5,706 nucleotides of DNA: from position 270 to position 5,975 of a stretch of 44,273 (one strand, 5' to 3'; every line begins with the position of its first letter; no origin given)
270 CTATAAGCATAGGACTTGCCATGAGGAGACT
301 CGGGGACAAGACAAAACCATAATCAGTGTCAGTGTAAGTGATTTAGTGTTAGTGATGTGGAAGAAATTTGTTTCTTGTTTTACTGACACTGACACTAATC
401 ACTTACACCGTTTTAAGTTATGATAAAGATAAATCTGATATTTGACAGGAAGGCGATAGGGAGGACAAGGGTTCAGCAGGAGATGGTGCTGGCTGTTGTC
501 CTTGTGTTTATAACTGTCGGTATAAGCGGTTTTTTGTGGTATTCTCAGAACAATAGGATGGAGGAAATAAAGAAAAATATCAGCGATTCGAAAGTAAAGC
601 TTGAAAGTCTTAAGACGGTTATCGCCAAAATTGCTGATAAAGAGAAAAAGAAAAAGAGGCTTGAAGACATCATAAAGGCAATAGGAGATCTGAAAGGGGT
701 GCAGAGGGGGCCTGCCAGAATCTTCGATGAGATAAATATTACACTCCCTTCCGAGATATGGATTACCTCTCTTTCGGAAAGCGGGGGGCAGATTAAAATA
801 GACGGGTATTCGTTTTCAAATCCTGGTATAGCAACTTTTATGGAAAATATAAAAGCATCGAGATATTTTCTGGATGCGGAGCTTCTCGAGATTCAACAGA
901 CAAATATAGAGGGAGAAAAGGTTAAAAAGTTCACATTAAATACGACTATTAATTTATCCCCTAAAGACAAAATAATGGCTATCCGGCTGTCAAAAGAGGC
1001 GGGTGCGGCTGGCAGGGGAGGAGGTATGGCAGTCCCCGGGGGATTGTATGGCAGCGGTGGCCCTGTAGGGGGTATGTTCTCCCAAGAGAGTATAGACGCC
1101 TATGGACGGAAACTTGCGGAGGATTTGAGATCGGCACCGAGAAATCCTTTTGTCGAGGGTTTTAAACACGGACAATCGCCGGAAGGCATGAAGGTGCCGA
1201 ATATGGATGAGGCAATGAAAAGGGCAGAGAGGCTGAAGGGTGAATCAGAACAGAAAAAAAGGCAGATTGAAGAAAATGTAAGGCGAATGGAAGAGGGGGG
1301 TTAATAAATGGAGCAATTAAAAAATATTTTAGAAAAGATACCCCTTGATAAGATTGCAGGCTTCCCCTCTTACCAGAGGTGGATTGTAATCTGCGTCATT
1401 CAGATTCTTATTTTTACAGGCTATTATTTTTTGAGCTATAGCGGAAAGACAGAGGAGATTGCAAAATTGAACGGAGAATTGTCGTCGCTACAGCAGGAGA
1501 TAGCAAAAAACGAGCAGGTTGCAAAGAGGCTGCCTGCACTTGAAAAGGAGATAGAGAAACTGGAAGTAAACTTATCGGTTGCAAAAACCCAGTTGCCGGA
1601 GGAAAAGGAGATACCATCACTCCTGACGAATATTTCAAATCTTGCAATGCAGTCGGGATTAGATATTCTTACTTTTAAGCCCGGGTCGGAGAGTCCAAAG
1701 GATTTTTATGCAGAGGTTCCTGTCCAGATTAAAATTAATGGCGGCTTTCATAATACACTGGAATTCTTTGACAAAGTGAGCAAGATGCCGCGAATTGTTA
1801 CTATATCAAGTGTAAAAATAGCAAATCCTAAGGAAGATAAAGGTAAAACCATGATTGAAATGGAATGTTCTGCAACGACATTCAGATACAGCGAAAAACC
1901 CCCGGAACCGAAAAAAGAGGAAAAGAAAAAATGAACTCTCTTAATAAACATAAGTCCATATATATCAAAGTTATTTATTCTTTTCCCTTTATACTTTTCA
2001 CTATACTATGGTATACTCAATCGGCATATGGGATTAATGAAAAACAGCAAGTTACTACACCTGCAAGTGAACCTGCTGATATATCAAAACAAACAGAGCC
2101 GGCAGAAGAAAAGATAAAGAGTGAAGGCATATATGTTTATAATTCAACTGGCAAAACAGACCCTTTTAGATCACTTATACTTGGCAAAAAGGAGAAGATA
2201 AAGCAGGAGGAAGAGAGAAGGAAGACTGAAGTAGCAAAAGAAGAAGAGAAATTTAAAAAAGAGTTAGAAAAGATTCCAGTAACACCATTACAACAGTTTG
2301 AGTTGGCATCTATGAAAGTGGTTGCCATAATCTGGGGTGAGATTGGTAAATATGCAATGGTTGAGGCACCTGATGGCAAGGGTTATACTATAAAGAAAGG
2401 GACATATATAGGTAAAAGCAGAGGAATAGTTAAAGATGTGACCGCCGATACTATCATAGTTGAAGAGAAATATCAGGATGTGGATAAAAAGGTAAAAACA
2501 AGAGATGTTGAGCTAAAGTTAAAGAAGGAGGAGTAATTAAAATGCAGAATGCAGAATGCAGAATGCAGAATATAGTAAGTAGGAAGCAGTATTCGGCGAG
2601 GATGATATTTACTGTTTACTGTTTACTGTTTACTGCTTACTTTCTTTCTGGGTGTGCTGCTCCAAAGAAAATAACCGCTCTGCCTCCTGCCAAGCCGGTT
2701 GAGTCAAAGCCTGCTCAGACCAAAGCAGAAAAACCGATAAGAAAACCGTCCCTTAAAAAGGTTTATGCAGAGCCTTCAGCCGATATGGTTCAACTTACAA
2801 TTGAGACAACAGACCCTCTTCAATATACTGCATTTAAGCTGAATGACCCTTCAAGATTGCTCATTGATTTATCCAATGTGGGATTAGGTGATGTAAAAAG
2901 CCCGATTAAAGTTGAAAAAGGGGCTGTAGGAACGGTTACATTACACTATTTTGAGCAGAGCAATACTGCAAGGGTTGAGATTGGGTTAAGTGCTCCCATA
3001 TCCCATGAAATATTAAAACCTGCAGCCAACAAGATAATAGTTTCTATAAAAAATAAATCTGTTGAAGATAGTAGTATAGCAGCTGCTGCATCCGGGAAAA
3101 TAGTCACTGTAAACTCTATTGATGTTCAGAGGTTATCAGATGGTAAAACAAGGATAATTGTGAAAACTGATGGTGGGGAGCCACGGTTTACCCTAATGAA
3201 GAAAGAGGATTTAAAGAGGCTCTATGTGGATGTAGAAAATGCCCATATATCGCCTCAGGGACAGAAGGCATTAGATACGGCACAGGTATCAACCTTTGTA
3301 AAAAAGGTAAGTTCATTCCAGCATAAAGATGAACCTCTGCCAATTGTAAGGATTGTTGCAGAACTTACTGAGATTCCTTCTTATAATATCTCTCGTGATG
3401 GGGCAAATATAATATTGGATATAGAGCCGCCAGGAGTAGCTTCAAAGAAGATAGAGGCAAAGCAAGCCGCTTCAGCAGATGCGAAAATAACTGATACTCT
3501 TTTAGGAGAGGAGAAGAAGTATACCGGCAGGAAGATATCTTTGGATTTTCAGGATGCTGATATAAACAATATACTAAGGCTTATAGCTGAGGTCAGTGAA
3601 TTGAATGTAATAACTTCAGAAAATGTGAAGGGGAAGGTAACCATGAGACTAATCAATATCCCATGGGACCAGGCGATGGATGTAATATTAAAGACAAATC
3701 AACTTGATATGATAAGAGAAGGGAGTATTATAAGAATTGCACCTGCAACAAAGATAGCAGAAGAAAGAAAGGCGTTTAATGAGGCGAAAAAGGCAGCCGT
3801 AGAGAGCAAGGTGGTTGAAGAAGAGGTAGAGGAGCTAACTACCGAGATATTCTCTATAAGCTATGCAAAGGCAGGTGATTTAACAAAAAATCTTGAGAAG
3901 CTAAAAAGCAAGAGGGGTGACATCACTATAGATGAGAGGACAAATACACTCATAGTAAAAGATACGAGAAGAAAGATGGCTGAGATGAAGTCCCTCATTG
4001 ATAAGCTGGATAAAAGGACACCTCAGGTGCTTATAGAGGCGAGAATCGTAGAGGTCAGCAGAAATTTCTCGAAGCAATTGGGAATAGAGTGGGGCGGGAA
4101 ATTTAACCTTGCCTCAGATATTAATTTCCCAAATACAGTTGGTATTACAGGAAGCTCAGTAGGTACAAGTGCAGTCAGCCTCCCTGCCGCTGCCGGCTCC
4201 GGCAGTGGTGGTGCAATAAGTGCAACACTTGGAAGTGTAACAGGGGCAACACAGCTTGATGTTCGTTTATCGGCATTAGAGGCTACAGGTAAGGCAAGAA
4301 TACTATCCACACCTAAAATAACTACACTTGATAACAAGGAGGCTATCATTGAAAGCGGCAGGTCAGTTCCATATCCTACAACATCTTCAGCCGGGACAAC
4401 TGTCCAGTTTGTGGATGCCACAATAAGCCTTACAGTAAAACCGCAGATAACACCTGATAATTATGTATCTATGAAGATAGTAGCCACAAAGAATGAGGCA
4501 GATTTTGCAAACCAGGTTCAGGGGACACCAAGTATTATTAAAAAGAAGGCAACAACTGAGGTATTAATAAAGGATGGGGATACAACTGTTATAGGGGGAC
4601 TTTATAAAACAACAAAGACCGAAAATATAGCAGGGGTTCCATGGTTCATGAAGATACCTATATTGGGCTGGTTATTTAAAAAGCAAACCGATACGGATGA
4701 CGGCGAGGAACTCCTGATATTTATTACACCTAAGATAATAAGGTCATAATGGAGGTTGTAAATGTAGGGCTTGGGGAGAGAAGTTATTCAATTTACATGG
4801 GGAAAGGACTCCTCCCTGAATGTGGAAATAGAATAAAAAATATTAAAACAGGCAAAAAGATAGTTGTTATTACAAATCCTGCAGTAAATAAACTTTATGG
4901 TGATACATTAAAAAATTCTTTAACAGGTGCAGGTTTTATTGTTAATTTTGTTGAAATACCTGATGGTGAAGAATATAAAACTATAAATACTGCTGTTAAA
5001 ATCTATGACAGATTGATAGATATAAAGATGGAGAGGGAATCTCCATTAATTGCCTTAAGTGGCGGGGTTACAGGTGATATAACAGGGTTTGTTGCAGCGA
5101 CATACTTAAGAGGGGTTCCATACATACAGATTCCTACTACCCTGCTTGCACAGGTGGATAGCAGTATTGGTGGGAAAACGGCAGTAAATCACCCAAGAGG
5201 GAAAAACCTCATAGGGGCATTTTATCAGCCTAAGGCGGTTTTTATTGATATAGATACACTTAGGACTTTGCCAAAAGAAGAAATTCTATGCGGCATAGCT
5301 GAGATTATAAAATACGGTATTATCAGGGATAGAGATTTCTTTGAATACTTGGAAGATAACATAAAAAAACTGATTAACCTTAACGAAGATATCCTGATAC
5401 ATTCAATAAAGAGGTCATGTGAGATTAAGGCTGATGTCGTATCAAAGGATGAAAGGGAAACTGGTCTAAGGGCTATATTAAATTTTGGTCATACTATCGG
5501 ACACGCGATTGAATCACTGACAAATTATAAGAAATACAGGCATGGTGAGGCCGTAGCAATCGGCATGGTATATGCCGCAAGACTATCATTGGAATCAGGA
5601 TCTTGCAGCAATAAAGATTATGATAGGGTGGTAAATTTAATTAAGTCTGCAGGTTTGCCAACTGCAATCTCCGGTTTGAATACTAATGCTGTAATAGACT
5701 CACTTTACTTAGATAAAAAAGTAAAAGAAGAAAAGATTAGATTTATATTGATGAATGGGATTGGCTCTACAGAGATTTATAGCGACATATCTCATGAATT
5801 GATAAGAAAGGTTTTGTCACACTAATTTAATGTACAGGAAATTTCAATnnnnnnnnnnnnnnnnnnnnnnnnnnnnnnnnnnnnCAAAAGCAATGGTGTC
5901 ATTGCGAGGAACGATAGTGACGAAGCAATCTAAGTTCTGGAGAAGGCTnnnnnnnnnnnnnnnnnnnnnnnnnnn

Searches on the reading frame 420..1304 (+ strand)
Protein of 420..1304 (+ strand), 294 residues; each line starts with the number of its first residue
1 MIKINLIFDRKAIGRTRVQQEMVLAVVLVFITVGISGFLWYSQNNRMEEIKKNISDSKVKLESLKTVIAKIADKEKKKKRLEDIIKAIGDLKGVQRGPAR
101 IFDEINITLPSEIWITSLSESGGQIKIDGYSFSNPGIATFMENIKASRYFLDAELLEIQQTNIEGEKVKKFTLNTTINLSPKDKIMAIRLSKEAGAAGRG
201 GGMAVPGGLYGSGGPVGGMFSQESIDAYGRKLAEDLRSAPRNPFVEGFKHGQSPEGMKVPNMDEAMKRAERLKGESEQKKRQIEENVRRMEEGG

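Call 47: search_protein_families(library=pfam, proteins=[window:420-1304:+], max_evalue=0.0001)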
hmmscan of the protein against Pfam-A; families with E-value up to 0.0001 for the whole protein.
window:420-1304:+ (294 aa): 1 family
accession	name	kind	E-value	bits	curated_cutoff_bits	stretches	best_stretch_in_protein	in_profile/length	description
PF05137.18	PilN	-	1e-20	73.9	22.8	1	101-177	2-78/78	Fimbrial assembly protein (PilN)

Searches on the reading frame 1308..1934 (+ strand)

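Call 47: search_protein_families(library=pfam, proteins=[window:1308-1934:+], max_evalue=0.0001)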
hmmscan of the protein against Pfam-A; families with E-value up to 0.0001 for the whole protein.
window:1308-1934:+ (208 aa): 1 family
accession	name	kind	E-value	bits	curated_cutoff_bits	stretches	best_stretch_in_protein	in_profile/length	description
PF04350.18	PilO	-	1.8e-43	148.6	22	1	52-195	2-144/145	Pilus assembly protein, PilO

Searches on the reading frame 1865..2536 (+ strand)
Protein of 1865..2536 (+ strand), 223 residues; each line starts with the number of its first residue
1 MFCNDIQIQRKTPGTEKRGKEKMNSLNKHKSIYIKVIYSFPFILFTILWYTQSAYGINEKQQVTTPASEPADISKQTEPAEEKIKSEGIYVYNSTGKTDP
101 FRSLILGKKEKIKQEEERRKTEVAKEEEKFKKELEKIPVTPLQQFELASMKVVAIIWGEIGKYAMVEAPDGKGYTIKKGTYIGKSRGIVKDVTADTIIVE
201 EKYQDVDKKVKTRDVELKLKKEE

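Call 47: search_protein_families(library=pfam, proteins=[window:1865-2536:+], max_evalue=0.0001)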
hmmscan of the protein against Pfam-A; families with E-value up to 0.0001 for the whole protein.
window:1865-2536:+ (223 aa): 1 family
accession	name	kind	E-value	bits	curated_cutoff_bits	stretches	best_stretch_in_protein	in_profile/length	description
PF04351.19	PilP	-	3.1e-14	53.6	25.6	1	74-219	14-146/146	Pilus assembly protein, PilP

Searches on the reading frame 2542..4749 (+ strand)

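Call 47: search_protein_families(library=pfam, proteins=[window:2542-4749:+], max_evalue=0.0001)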
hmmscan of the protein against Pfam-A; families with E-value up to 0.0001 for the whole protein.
window:2542-4749:+ (735 aa): 5 families
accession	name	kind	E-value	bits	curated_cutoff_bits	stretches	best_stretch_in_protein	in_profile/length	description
PF00263.26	Secretin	-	8.4e-51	172.4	27.5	1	578-734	1-169/169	Bacterial type II and III secretion system protein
PF11741.13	AMIN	-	4.4e-22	78.5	20.5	2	78-156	6-85/101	AMIN domain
PF03958.22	Secretin_N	-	1.2e-14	54.7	28.2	1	434-495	1-69/69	Bacterial type II/III secretion system short domain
PF07660.19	STN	-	8.2e-07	29.2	28.4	0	355-402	2-52/52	Secretin and TonB N terminus short domain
PF21305.2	type_II_gspD_N0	-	1.7e-06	28.2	27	1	334-381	1-49/71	GspD-like, N0 domain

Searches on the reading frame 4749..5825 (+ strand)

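Call 47: search_protein_families(library=pfam, proteins=[window:4749-5825:+], max_evalue=0.0001)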
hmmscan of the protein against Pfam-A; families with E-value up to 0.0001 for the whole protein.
window:4749-5825:+ (358 aa): 3 families
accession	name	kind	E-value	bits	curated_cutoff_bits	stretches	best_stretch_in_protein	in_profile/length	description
PF24621.2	DHQS_C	-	2.8e-53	180.2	27.6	1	182-325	1-144/144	3-dehydroquinate synthase C-terminal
PF01761.26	DHQ_synthase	-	4.6e-48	162.1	24.2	1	68-179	2-113/115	3-dehydroquinate synthase N-terminal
PF13685.12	Fe-ADH_2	-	7e-08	33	28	1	17-173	2-147/149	Iron-containing alcohol dehydrogenase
